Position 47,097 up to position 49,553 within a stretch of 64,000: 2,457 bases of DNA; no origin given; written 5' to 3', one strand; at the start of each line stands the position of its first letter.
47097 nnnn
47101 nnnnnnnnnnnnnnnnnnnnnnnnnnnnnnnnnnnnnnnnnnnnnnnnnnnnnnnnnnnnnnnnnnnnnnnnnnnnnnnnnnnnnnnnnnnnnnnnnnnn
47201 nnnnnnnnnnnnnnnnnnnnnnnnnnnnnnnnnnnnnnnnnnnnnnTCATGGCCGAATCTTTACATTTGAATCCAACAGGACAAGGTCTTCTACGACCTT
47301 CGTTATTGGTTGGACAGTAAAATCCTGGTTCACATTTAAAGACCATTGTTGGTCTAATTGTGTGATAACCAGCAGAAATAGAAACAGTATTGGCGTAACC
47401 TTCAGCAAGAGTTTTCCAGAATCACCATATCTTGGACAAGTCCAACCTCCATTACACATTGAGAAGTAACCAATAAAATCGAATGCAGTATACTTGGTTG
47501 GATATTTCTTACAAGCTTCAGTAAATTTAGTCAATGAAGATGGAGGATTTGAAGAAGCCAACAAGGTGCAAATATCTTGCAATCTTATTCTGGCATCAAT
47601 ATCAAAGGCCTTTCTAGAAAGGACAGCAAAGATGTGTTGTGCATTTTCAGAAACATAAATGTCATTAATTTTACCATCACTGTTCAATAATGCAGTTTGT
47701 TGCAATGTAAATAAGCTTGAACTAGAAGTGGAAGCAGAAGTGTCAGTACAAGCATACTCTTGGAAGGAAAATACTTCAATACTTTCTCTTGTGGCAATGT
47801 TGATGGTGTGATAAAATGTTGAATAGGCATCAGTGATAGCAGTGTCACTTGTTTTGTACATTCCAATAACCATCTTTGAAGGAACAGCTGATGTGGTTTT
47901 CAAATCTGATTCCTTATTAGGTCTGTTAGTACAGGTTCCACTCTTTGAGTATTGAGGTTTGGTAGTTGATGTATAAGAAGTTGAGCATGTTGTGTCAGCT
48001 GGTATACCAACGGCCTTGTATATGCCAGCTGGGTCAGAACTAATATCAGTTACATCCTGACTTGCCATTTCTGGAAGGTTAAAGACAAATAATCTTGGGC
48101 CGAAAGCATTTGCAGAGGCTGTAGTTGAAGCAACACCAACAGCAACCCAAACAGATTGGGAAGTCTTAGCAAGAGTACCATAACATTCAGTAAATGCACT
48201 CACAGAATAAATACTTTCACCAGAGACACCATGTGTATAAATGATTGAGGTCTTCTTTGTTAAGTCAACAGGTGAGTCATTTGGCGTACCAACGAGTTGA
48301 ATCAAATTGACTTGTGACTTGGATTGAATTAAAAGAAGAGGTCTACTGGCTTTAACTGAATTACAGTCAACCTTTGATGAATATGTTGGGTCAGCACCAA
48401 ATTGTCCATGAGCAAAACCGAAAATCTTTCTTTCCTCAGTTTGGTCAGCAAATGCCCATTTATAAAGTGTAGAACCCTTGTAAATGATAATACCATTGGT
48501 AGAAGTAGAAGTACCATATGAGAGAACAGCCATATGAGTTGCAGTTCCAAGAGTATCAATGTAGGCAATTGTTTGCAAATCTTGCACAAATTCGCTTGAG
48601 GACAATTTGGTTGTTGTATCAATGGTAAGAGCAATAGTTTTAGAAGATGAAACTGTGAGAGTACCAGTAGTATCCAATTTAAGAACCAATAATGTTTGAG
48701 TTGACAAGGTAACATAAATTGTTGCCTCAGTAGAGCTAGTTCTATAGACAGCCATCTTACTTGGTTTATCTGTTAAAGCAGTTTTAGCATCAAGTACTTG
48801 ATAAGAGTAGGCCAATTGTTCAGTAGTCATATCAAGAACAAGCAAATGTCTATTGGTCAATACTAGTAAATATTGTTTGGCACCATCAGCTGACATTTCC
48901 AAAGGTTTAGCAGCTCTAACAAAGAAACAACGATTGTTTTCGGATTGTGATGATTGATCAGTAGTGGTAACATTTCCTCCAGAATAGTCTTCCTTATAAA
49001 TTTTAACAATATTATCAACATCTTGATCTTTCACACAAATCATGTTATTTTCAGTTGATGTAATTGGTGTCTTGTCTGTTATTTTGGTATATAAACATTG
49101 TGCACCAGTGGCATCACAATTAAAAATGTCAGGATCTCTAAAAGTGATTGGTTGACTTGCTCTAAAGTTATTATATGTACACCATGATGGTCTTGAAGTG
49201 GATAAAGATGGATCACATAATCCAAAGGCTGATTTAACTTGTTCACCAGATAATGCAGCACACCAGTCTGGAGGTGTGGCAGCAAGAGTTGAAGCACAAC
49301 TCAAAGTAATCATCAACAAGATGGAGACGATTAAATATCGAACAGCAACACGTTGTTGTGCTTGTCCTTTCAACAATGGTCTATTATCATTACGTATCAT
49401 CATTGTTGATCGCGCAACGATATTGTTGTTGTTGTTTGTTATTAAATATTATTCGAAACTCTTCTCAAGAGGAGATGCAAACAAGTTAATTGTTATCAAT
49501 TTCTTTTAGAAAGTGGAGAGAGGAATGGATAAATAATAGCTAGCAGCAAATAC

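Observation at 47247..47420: Apparent +1 frameshift at an A4 run joining the ectodomain ORF to the Cys-rich/ABC ORF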

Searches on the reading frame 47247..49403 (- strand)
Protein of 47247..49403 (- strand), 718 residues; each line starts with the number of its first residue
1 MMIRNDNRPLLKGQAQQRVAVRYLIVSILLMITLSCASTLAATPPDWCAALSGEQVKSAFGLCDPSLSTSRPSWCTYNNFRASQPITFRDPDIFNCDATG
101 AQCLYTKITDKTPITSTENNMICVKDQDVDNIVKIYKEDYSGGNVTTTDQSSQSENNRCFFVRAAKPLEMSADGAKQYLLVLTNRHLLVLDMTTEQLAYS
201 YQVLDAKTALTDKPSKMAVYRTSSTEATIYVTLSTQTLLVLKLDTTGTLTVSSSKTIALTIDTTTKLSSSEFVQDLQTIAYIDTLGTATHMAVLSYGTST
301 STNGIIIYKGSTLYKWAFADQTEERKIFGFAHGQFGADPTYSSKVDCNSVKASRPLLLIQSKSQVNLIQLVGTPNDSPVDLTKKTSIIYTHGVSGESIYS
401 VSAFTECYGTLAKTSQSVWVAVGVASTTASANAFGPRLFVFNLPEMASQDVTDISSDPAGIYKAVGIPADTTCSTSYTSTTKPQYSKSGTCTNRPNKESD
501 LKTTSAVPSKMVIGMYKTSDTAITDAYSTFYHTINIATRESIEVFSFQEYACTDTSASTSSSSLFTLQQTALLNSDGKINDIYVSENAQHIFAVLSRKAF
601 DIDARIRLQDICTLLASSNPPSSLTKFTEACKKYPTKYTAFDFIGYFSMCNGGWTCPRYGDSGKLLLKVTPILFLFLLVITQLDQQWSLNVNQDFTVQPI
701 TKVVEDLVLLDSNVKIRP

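Call 4: search_protein_families(library=pfam, proteins=[window:47247-49403:-], max_evalue=0.01)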
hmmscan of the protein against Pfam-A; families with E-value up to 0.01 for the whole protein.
window:47247-49403:- (718 aa): 0 families

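Call 34: find_encoding_contigs(protein=window:47247-49403:-, flank=6000, max_places=10)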
Protein window:47247-49403:- (718 aa): no gene with exactly this product is on record in the collection.

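Call 49: list_cluster_members(proteins=[window:47250-49403:-, window:44299-47346:-, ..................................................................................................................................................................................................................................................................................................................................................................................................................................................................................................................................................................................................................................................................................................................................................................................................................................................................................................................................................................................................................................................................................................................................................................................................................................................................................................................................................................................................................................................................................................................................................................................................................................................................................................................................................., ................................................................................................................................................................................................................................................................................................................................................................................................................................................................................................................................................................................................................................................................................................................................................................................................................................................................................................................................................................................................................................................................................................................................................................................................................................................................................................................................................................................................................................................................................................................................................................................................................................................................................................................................, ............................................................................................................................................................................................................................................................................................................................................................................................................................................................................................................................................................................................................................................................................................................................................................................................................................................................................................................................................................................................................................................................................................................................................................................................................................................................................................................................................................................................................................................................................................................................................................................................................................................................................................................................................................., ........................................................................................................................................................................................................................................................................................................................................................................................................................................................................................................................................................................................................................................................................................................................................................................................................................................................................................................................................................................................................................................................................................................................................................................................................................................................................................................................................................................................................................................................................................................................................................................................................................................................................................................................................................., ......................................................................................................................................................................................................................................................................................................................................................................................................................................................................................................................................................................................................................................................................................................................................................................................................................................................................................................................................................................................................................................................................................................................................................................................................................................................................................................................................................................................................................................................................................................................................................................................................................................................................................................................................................])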
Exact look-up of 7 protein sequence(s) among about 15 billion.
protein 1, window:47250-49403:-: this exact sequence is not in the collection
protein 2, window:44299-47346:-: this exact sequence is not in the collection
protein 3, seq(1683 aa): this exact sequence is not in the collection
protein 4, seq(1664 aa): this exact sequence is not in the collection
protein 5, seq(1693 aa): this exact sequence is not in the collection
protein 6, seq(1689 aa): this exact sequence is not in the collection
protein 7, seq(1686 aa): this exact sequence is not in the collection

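Call 55: search_protein_families(library=pfam, proteins=[window:47416-49403:-], max_evalue=1)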
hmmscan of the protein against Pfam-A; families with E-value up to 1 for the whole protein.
window:47416-49403:- (662 aa): 0 families
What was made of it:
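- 47610..48935 (-): Predicted beta-propeller ectodomain (residues about 157-598). No Pfam hit (calls 4, 55).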

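Call 66: predict_structure(alignment_id=A1)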
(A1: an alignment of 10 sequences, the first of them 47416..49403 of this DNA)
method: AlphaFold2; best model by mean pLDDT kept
length: 662 residues; sequences in the alignment: 10
mean_pLDDT: 68.0   pTM: 0.75
mean pLDDT of the five models: 68.0, 65.4, 63.8, 62.1, 55.9
residues with pLDDT >= 90: 26; 70-90: 330; 50-70: 173; < 50: 133
segments of 3 or more residues with pLDDT < 50: 1-11, 36-41, 61-85, 111-119, 127-154, 247-255, 261-265, 455-467, 486-488, 555-563, 651-662
pLDDT, mean of each block of 10 residues (from residue 1): 42 61 84 55 68 67 46 38 51 59 58 47 52 34 35 55 85 72 82 73 61 80 84 78 63 48 54 85 84 84 84 80 77 76 75 89 84 73 75 79 84 82 78 74 78 49 48 53 56 73 68 79 68 83 78 50 58 68 81 81 77 83 83 72 74 41 31
secondary structure, 60 per line:
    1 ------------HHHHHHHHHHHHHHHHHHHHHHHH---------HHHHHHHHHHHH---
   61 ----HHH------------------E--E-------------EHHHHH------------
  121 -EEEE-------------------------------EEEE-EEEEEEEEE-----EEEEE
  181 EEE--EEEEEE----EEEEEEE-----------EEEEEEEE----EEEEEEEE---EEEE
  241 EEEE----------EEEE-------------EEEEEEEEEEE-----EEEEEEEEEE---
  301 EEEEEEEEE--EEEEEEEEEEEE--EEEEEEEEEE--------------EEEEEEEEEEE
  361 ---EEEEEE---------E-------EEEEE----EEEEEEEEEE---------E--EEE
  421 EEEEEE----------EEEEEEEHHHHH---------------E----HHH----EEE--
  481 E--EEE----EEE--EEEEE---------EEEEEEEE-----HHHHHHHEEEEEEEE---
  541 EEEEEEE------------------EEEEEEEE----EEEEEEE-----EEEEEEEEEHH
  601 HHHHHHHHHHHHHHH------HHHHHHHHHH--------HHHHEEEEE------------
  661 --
elements in order (helices of 4 or more, strands of 3 or more residues): H13-36 H46-57 H104-108 E122-125 E157-160 E162-170 E176-183 E186-191 E196-202 E214-221 E226-233 E237-244 E255-258 E272-282 E288-297 E301-309 E312-323 E326-335 E350-360 E364-369 E387-391 E396-405 E418-426 E437-443 H444-448 E476-478 E484-486 E491-493 E496-500 E510-517 H523-529 E530-537 E541-547 E566-573 E578-584 E590-598 H599-615 H622-631 H640-643 E644-648
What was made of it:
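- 47610..48935 (-): AlphaFold model with pTM 0.75 and pLDDT 68 (call 66).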
